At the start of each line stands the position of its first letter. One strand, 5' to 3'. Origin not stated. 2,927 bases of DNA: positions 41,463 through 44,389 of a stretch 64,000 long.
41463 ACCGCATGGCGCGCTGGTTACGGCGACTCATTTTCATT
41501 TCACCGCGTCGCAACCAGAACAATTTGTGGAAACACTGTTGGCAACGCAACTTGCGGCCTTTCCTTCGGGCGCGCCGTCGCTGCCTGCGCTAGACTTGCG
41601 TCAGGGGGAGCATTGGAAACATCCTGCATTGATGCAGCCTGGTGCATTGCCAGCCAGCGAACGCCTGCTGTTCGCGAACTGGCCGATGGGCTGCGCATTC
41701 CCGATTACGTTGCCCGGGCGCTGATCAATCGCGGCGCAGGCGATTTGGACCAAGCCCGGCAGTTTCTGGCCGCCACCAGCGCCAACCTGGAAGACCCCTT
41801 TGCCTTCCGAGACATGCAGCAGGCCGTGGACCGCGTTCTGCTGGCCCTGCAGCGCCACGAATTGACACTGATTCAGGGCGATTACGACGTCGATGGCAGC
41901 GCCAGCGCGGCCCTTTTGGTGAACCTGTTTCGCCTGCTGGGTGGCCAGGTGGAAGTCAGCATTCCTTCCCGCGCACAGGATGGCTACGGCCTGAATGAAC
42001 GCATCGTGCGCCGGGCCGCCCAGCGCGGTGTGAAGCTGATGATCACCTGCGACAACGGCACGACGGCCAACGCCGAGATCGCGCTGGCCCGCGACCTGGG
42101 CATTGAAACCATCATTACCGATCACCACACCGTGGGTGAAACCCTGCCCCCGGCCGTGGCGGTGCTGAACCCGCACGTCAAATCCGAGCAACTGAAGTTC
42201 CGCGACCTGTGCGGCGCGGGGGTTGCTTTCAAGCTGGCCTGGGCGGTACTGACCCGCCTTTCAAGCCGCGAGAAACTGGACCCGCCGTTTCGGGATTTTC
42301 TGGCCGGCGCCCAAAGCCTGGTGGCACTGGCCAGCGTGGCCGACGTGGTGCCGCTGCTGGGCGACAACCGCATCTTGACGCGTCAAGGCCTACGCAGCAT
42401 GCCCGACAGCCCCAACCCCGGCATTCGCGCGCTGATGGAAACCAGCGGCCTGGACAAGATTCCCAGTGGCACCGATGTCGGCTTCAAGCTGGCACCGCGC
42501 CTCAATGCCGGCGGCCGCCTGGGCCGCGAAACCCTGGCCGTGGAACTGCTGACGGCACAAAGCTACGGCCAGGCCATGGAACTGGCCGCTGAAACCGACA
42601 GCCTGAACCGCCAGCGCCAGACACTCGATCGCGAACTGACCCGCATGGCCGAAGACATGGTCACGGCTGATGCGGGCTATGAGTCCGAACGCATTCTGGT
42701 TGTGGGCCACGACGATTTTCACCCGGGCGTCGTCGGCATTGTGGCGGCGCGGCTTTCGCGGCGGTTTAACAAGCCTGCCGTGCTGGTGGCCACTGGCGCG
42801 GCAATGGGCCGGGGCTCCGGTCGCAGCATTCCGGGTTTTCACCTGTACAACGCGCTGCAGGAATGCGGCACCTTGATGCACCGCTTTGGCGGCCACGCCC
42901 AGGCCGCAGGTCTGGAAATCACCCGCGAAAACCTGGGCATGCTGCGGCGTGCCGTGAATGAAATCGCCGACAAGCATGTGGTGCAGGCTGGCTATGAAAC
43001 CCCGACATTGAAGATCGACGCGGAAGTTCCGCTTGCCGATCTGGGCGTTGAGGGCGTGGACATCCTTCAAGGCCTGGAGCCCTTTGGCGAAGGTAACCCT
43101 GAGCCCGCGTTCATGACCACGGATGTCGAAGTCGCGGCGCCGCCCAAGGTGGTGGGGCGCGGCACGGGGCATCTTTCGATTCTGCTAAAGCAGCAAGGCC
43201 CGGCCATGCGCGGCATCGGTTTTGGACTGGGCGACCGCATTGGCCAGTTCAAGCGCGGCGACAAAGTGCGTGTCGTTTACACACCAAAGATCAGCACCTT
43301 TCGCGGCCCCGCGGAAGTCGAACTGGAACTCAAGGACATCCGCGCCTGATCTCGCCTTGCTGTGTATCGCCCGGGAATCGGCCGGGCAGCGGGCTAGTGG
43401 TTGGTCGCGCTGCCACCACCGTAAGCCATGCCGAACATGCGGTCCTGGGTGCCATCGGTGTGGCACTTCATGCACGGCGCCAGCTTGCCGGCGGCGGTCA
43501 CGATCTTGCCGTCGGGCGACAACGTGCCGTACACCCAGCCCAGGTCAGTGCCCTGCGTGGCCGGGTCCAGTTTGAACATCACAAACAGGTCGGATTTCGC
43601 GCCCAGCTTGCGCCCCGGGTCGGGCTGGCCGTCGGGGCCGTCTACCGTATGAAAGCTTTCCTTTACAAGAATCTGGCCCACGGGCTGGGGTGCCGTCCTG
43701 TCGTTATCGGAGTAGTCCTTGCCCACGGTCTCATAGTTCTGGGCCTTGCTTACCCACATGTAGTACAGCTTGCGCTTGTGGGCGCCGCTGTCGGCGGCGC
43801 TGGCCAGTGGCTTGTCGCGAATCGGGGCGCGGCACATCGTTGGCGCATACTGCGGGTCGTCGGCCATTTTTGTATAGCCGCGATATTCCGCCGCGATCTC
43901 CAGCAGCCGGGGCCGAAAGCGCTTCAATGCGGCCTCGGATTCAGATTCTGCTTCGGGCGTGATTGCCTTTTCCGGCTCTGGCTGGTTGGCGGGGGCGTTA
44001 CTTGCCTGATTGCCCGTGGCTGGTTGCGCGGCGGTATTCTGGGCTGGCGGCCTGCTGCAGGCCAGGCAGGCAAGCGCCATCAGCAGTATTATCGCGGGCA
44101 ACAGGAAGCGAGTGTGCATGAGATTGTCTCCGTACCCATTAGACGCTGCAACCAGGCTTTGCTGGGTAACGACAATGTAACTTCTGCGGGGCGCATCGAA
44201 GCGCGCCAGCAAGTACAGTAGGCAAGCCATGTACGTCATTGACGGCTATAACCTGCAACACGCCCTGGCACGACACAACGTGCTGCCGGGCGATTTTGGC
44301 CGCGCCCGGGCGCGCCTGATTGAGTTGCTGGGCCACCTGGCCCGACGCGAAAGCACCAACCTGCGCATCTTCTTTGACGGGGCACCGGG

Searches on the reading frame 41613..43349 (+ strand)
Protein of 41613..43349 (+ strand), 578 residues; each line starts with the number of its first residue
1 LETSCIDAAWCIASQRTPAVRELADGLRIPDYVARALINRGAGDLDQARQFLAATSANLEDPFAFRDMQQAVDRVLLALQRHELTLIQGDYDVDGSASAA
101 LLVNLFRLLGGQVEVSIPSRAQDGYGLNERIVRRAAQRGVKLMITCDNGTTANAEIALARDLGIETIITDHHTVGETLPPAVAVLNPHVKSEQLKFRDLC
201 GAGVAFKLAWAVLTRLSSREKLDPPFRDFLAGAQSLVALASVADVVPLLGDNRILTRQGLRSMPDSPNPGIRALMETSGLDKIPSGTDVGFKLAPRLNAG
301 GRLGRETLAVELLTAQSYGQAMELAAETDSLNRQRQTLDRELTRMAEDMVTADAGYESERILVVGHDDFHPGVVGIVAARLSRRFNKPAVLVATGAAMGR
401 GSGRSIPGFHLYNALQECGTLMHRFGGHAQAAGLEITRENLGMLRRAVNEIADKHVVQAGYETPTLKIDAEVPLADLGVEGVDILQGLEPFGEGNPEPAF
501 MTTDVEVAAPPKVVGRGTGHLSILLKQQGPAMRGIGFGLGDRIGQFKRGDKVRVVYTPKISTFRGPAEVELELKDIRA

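Call 19: search_protein_families(library=pfam, proteins=[window:41613-43349:+], max_evalue=0.1)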
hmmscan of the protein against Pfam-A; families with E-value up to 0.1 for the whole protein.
window:41613-43349:+ (578 aa): 3 families
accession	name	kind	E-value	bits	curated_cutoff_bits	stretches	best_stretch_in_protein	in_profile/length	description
PF17768.7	RecJ_OB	-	5.3e-25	88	27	1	468-575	1-107/107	RecJ OB domain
PF01368.27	DHH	-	7.6e-20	71.9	28.1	1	86-225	3-116/125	DHH family, N-terminal domain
PF02272.25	DHHA1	-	5.6e-13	49.7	25.9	1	361-452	4-100/102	DHHA1 domain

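Call 20: search_protein_families(library=ncbifam, proteins=[window:41613-43349:+], max_evalue=0.01)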
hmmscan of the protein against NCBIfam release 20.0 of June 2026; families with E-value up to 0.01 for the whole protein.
window:41613-43349:+ (578 aa): 5 families
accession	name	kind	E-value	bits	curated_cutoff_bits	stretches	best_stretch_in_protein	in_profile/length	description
TIGR00644.1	recJ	equivalog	4.7e-157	523.6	396.9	1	30-576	2-546/546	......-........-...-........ exonuclease RecJ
NF008290.0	PRK11070.1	equivalog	1.5e-93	314.3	900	1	30-576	23-574/577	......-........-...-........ exonuclease RecJ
NF053576.1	RecJ_archaeal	equivalog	1.2e-16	60.6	360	2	80-212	9-131/452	RecJ family nuclease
NF053575.1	GAN_nuclease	exception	1.7e-08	33.5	850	2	82-212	25-148/467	GINS-associated RecJ family nuclease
NF040701.1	RecJ_Meth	equivalog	0.0001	21.3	550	1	85-212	10-130/449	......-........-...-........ exonuclease RecJ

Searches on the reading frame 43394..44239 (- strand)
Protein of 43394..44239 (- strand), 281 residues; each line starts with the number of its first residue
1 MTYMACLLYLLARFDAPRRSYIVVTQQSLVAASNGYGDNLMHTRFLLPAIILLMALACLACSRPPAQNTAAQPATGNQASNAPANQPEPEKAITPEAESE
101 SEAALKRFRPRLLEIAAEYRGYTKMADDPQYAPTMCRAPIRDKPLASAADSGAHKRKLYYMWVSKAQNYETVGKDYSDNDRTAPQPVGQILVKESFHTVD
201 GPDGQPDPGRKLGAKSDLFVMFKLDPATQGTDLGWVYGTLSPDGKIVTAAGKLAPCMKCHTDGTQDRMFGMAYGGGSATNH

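Call 19: search_protein_families(library=pfam, proteins=[window:43394-44239:-], max_evalue=0.1)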
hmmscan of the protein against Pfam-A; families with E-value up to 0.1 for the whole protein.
window:43394-44239:- (281 aa): 3 families
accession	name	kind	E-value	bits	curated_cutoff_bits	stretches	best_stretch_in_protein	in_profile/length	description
PF16694.10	Cytochrome_P460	-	7.4e-06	26.8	27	1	185-263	41-117/125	Cytochrome P460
PF15358.11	TSKS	-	0.076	12.3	27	1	58-103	5-50/395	Testis-specific serine kinase substrate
PF10152.14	CCDC53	-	0.097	13.6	24.6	0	66-132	69-117/147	Subunit CCDC53 of WASH complex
